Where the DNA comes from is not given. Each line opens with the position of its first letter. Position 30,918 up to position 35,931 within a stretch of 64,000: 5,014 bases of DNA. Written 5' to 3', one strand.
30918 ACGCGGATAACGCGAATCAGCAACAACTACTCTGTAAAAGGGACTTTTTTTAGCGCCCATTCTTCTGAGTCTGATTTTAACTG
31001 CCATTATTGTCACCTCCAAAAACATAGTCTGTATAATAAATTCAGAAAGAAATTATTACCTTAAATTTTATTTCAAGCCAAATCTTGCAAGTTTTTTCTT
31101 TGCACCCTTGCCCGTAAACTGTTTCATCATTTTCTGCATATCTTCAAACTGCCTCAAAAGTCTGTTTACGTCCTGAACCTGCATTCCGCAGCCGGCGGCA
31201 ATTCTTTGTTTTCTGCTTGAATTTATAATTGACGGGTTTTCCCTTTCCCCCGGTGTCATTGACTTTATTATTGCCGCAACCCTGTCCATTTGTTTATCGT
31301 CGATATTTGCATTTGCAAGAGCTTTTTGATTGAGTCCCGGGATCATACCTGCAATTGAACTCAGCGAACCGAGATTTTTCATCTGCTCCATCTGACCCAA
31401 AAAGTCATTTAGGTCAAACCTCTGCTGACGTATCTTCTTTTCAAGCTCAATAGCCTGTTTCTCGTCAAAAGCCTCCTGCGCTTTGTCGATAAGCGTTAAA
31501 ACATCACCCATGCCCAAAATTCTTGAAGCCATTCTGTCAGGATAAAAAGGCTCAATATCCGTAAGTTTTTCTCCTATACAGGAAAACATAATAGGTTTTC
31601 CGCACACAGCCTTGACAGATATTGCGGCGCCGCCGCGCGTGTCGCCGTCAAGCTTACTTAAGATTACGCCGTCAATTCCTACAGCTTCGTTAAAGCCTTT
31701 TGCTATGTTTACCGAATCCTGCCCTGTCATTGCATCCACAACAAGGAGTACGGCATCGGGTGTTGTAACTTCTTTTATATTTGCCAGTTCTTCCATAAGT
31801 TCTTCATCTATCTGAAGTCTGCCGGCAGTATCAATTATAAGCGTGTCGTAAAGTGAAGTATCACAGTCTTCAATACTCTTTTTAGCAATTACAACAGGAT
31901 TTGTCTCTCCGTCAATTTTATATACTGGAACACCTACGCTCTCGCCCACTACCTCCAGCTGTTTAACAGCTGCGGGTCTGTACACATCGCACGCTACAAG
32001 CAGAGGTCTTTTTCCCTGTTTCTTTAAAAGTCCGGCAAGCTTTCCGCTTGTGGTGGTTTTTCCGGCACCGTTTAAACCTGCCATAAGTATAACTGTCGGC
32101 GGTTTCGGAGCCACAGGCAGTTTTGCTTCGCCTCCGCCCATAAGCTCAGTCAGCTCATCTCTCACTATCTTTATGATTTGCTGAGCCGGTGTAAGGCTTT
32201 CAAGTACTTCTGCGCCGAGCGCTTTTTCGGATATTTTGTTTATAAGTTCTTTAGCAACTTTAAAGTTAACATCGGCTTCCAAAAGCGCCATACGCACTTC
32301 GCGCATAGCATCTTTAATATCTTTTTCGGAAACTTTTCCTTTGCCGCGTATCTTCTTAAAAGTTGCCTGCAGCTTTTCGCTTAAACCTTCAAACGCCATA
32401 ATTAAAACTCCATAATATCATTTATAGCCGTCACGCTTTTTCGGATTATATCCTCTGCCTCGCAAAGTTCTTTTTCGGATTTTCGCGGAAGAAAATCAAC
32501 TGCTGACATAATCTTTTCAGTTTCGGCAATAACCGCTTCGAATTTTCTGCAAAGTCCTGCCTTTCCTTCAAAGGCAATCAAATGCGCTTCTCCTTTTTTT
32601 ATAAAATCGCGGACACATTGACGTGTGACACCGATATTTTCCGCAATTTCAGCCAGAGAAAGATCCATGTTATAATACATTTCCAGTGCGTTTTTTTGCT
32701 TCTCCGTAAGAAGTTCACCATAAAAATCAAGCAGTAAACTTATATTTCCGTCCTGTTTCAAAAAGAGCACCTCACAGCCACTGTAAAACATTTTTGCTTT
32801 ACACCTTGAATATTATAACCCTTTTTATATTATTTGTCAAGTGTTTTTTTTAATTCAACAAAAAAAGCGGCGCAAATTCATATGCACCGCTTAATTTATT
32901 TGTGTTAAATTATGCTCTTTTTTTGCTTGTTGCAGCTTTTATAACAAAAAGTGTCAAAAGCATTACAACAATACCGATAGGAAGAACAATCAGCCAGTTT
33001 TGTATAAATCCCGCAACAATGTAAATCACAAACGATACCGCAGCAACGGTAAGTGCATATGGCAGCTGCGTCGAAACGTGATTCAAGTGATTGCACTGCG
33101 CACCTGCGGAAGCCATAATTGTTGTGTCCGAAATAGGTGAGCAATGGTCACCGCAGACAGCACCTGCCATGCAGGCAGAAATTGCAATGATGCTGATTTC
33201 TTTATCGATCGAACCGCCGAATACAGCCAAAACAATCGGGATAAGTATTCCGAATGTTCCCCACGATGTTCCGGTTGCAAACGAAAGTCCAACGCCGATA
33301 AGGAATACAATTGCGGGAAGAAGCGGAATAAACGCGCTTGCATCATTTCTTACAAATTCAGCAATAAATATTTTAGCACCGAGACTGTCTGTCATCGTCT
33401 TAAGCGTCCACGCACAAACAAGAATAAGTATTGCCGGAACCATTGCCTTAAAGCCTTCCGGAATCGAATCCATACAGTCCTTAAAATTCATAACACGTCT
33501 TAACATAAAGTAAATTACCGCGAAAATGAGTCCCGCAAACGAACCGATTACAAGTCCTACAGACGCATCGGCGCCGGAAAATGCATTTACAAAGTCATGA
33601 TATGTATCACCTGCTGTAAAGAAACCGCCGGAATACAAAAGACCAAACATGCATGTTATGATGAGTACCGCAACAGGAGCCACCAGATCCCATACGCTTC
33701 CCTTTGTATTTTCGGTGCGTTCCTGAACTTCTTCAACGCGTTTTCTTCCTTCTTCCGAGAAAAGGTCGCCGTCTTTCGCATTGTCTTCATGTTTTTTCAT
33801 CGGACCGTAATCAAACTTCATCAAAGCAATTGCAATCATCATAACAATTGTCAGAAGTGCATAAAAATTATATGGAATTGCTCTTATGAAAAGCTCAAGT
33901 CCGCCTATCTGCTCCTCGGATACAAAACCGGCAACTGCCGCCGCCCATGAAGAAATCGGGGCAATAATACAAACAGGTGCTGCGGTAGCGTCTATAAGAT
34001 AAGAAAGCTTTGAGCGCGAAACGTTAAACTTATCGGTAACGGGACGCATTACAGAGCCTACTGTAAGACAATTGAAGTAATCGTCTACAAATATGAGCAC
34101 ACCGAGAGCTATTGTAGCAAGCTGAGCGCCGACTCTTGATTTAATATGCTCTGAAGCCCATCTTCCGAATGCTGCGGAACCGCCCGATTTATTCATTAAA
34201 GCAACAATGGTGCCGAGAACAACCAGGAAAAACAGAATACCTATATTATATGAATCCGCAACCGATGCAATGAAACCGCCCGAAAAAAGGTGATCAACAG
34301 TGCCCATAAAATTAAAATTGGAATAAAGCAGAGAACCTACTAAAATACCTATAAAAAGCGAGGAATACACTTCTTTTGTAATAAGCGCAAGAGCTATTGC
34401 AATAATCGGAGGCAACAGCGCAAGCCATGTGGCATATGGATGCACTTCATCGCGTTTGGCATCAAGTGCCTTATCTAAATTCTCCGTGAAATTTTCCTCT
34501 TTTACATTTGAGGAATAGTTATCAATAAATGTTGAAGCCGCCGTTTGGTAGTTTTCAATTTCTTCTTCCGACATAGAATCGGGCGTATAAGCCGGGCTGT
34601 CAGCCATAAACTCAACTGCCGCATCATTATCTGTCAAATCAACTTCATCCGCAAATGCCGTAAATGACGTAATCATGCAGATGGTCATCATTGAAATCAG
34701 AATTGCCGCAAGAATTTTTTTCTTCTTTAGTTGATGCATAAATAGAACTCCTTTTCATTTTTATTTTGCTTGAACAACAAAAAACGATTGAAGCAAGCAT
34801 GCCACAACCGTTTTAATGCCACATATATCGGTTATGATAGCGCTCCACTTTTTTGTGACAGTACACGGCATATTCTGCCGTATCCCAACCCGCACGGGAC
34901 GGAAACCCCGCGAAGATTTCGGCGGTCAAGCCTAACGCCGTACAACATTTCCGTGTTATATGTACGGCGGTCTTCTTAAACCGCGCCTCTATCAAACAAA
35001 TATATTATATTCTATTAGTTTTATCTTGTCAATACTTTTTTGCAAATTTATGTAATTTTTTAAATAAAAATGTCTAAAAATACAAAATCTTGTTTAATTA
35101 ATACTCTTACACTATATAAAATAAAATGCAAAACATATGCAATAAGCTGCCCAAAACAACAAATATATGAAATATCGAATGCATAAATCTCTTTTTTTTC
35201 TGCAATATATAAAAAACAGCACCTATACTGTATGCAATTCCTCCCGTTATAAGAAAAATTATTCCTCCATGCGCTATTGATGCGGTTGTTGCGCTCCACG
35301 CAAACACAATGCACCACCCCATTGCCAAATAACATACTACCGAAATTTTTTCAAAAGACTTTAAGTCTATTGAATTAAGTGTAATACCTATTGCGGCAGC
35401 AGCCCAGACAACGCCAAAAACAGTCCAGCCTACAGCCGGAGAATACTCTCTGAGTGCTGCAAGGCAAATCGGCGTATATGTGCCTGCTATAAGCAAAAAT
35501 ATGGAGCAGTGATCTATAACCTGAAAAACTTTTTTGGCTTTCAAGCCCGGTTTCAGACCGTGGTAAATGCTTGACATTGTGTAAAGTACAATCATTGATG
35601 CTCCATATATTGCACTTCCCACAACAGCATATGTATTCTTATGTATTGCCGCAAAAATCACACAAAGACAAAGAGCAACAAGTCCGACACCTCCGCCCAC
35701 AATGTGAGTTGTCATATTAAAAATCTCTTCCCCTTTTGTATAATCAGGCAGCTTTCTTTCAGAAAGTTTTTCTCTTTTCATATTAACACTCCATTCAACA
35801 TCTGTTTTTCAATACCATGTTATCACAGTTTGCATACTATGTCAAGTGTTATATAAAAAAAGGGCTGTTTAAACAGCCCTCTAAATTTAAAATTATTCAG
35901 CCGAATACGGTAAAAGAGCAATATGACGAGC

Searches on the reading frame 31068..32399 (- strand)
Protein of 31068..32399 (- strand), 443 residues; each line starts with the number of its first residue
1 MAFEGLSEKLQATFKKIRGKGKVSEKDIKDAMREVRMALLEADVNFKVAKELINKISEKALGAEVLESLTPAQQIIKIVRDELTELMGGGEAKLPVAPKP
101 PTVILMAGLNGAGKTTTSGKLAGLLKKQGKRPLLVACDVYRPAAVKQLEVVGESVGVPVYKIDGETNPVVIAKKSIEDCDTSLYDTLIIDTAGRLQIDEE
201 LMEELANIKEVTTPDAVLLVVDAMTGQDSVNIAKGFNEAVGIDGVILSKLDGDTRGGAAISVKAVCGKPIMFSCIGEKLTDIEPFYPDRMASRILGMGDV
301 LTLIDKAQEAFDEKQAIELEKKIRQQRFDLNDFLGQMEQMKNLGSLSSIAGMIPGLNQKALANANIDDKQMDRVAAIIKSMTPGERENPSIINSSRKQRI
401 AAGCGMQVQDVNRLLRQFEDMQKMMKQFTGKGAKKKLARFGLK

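Call 11: search_protein_families(library=pfam, proteins=[window:31068-32399:-], max_evalue=0.001)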
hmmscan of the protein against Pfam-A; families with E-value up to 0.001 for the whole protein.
window:31068-32399:- (443 aa): 7 families
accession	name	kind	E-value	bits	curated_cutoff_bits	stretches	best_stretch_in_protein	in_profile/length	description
PF00448.28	SRP54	-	2.6e-74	249.5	22.7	1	101-296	1-196/196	SRP54-type protein, GTPase domain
PF02978.25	SRP_SPB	-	4.4e-36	123.6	27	1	327-425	1-91/91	Signal peptide binding domain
PF02881.24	SRP54_N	-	1.2e-23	83.6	22.4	1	6-83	1-75/75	SRP54-type protein, helical bundle domain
PF01656.29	CbiA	-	1.5e-06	28.6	25.4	1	110-255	8-88/125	CobQ/CobB/MinD/ParA nucleotide binding domain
PF06414.18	Zeta_toxin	-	7.4e-05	22.7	22.3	1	98-142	13-56/199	Zeta toxin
PF13401.12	AAA_22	-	0.00025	21.8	27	0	102-211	6-110/130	AAA domain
PF13604.12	AAA_30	-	0.0004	20.6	27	0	102-222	19-124/191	AAA domain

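Call 52: list_cluster_members(proteins=[window:31068-32399:-, window:10163-17134:-, P0002, P0004, P0016, P0041, P0043, P0057, P0107, P0020])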
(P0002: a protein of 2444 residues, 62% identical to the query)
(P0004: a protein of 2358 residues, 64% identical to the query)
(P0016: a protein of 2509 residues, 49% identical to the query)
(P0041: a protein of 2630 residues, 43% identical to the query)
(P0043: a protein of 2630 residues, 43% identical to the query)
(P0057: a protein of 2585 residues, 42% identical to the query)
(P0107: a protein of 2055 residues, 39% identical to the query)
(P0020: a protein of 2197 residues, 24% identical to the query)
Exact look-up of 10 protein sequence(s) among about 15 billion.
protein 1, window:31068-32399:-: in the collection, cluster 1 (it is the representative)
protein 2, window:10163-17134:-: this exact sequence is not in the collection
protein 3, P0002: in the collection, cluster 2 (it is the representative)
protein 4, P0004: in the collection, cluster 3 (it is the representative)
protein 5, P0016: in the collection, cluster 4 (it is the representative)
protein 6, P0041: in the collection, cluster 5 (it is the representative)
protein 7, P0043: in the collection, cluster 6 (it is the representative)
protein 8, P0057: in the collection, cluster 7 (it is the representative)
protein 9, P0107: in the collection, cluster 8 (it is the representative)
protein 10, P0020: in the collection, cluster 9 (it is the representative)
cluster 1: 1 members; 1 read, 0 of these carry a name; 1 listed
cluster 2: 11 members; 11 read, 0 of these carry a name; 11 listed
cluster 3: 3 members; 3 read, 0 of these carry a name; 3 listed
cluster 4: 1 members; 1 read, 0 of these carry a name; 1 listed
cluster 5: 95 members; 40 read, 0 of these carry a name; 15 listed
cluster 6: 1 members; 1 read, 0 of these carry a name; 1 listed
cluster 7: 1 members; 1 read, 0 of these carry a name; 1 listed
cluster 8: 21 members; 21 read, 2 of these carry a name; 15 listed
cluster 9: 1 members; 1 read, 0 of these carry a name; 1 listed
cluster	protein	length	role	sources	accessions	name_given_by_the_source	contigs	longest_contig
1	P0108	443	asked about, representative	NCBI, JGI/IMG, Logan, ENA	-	-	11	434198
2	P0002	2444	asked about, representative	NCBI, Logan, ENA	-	-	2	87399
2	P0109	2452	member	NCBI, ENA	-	-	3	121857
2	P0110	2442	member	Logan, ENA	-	-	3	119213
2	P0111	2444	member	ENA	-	-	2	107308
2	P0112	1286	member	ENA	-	-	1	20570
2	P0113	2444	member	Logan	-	-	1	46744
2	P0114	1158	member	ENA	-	-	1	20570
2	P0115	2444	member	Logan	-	-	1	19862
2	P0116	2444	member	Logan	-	-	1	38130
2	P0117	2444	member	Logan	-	-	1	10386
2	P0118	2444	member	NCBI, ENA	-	-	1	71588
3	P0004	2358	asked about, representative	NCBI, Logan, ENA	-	-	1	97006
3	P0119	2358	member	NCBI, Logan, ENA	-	-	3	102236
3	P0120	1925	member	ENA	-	-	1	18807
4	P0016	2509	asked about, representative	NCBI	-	-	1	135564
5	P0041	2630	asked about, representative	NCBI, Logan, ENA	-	-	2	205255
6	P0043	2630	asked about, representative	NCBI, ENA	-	-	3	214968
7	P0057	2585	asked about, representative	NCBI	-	-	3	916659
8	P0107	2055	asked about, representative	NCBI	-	-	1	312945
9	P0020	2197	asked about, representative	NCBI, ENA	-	-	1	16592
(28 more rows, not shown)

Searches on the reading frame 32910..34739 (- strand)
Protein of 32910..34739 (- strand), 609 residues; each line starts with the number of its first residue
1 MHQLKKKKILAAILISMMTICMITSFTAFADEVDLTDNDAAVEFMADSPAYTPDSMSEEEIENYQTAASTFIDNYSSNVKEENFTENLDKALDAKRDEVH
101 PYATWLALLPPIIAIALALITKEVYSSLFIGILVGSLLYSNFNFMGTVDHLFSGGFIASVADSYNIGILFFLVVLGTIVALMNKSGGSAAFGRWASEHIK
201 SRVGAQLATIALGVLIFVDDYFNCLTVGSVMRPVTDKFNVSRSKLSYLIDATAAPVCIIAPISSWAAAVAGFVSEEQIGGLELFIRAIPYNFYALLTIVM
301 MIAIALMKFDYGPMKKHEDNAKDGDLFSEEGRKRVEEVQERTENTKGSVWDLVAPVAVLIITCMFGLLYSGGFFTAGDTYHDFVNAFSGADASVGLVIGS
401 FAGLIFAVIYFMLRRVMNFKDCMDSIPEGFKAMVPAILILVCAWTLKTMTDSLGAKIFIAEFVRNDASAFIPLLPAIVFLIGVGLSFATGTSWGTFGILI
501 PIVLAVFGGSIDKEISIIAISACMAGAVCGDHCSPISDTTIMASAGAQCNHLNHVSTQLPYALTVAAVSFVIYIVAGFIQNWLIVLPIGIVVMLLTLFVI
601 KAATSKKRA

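Call 91: search_protein_families(library=pfam, proteins=[window:32910-34739:-], max_evalue=0.0001)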
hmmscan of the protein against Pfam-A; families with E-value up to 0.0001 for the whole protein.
window:32910-34739:- (609 aa): 1 family
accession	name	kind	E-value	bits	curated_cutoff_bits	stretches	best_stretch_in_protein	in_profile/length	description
PF03553.21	Na_H_antiporter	-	2.3e-53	181.9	23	1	258-578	3-303/303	Na+/H+ antiporter family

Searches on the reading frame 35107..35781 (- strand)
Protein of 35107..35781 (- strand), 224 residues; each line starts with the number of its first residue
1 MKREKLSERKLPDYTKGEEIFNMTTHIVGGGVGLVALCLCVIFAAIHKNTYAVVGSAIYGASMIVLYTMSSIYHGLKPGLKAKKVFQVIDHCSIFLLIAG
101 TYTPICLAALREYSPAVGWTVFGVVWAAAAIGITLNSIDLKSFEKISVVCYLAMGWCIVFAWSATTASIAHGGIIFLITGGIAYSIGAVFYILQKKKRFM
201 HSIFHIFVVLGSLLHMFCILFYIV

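Call 91: search_protein_families(library=pfam, proteins=[window:35107-35781:-], max_evalue=0.0001)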
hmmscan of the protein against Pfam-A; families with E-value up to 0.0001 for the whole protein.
window:35107-35781:- (224 aa): 1 family
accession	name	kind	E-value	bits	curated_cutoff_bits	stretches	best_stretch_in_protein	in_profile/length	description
PF03006.26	HlyIII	-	8.3e-41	140.5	26.2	1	17-216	4-224/224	Haemolysin-III related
